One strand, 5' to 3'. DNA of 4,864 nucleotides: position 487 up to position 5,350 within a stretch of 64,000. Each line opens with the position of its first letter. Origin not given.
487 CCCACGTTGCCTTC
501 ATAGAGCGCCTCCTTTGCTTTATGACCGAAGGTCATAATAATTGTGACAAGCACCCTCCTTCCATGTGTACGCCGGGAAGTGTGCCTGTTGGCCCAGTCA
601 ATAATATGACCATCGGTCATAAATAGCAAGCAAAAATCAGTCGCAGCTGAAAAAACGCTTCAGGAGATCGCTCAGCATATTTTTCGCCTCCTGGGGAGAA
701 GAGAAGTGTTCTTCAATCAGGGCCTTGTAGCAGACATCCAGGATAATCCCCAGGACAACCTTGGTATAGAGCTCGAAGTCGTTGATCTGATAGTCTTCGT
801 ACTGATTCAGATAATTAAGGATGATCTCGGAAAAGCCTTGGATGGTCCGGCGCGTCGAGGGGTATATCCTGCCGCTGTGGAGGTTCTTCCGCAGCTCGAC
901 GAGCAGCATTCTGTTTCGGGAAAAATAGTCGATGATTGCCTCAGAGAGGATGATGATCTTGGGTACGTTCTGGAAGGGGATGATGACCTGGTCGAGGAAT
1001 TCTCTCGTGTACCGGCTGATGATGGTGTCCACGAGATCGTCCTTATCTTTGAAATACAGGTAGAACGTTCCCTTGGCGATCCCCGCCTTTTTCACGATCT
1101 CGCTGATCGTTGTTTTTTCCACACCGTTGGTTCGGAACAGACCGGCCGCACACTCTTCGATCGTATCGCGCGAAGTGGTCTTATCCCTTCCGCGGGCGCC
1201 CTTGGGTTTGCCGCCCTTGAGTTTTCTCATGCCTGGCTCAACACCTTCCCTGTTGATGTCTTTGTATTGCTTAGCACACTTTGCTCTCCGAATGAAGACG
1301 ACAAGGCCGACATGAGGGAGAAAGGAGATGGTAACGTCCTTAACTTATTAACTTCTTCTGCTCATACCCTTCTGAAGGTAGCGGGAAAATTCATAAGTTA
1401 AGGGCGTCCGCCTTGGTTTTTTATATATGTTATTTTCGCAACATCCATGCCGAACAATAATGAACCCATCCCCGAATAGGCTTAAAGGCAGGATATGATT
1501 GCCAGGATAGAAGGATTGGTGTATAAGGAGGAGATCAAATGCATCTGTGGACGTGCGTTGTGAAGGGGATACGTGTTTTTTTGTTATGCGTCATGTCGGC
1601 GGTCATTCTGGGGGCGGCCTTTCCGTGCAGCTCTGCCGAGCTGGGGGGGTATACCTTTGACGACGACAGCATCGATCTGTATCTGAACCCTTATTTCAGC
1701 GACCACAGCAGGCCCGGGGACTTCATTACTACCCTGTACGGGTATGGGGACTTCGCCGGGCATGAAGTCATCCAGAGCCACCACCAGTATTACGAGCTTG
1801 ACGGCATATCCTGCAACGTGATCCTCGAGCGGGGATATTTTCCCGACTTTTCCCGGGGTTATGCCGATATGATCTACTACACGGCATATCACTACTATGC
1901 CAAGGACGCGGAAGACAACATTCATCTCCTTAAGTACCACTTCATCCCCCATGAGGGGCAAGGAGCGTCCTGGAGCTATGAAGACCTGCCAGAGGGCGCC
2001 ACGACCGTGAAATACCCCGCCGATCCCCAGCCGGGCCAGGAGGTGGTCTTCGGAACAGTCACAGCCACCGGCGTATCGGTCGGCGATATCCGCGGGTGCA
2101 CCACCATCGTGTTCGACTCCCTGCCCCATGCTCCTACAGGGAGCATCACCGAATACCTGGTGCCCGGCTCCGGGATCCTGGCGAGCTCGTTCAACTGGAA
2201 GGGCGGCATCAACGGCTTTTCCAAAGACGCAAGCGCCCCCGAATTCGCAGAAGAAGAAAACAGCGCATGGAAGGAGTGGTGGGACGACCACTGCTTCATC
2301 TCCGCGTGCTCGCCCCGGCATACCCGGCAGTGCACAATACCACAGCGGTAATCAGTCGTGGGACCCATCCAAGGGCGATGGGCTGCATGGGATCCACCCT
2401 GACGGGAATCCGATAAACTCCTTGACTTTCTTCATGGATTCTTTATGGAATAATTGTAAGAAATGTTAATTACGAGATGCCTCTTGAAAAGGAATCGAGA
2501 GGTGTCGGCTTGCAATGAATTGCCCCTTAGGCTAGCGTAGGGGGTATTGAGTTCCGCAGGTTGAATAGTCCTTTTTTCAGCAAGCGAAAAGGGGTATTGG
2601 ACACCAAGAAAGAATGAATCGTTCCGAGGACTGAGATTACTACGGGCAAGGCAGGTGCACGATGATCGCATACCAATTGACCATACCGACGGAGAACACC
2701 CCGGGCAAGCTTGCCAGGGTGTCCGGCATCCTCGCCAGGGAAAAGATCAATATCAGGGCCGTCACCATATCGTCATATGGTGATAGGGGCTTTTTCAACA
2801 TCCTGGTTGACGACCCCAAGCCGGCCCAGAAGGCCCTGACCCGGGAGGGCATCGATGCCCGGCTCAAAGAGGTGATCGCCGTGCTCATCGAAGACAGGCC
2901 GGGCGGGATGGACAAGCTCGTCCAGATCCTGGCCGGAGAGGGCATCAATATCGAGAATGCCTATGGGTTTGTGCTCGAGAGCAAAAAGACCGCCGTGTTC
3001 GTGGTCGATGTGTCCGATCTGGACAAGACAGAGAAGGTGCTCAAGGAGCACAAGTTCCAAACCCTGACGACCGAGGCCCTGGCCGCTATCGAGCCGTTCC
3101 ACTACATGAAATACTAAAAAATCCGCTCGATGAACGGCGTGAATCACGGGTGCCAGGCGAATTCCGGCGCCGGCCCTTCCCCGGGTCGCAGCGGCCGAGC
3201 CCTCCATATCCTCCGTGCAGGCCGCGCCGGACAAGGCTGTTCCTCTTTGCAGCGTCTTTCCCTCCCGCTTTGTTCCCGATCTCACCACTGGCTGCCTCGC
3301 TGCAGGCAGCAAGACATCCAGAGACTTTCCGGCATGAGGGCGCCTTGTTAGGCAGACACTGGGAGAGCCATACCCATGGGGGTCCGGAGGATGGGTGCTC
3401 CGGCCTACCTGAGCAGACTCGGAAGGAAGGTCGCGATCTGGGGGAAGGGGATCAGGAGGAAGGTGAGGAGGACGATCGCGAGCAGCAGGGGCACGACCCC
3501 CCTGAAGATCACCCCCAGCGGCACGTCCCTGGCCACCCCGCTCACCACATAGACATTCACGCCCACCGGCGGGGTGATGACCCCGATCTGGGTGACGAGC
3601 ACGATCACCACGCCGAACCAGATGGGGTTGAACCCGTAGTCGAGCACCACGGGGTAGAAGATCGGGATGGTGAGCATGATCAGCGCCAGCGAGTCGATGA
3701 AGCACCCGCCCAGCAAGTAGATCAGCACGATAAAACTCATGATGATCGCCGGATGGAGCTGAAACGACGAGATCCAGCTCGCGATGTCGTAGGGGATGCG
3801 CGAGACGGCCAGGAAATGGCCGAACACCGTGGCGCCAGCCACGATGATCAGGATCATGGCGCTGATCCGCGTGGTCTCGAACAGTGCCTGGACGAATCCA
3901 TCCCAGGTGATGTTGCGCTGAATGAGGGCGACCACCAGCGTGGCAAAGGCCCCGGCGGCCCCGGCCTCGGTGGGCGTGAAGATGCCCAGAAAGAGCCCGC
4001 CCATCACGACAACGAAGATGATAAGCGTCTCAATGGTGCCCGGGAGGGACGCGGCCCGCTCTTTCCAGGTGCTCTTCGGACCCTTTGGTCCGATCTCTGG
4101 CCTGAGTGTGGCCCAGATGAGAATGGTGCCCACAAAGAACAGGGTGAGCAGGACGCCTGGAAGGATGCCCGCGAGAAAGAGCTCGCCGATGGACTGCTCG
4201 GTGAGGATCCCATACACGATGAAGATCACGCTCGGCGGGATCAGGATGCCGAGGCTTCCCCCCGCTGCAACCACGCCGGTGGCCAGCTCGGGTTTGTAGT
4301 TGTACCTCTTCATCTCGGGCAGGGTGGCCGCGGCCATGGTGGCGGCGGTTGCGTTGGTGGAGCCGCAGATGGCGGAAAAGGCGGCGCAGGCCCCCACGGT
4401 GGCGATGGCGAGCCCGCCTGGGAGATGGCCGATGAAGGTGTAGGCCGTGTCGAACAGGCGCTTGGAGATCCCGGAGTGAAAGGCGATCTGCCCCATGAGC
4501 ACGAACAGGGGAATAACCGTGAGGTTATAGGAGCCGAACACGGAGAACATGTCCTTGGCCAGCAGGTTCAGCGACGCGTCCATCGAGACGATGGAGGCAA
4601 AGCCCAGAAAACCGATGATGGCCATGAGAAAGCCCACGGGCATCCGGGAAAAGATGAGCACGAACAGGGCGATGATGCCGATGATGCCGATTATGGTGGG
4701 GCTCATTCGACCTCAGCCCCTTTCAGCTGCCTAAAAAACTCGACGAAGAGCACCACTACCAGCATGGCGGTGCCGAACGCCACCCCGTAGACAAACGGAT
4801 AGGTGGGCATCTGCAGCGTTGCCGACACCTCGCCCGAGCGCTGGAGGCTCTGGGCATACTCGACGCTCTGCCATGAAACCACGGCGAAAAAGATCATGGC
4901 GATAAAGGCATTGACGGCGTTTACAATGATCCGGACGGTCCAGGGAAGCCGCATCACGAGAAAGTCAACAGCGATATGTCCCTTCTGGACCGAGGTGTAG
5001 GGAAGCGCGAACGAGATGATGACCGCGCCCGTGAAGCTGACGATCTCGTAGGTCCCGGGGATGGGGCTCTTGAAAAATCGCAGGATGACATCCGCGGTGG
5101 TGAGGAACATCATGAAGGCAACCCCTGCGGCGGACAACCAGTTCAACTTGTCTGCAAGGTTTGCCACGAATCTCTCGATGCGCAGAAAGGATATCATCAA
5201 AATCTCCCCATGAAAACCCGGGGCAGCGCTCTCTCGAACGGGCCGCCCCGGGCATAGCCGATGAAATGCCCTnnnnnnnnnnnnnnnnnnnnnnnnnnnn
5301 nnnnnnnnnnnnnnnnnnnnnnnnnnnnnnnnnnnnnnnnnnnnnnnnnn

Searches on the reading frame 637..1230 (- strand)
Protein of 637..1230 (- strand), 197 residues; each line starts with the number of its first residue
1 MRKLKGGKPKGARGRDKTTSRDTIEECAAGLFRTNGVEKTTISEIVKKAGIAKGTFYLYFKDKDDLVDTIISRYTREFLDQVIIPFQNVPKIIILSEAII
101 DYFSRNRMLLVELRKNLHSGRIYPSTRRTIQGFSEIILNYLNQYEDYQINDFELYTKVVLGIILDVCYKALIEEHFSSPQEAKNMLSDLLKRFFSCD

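Call 67: search_protein_families(library=pfam, proteins=[window:637-1230:-])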
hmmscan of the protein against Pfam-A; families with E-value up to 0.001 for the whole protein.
window:637-1230:- (197 aa): 1 family
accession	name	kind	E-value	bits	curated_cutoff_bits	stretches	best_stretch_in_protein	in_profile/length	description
PF00440.29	TetR_N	-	4.9e-14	52.3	24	1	28-68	5-45/47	Bacterial regulatory proteins, tetR family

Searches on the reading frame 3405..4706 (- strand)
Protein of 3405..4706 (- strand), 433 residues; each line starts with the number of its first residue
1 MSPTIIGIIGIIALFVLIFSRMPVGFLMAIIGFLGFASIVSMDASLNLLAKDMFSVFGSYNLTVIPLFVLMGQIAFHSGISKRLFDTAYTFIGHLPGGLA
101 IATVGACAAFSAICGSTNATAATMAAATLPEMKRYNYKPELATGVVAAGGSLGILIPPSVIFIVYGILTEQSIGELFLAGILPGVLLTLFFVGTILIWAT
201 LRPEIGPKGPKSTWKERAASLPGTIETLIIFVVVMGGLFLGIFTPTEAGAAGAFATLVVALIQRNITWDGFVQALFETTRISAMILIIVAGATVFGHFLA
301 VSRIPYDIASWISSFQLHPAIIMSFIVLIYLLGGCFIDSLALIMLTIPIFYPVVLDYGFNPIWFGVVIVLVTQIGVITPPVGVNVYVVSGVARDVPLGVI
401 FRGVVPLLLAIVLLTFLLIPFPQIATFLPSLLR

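Call 67: search_protein_families(library=pfam, proteins=[window:3405-4706:-])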
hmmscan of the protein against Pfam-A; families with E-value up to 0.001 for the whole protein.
window:3405-4706:- (433 aa): 2 families
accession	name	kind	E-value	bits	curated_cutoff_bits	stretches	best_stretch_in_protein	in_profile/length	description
PF06808.19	DctM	-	1.1e-100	337.8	23.8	1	11-424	1-413/413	Tripartite ATP-independent periplasmic transporter, DctM component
PF03600.22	CitMHS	-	2.9e-07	30.3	31.9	1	15-265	4-236/336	Citrate transporter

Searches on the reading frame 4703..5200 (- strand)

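Call 67: search_protein_families(library=pfam, proteins=[window:4703-5200:-])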
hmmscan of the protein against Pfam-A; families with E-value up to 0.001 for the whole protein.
window:4703-5200:- (165 aa): 1 family
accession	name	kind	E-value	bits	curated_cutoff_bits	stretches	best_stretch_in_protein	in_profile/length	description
PF04290.18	DctQ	-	2.1e-25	89.6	28.3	1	30-160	1-131/132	Tripartite ATP-independent periplasmic transporters, DctQ component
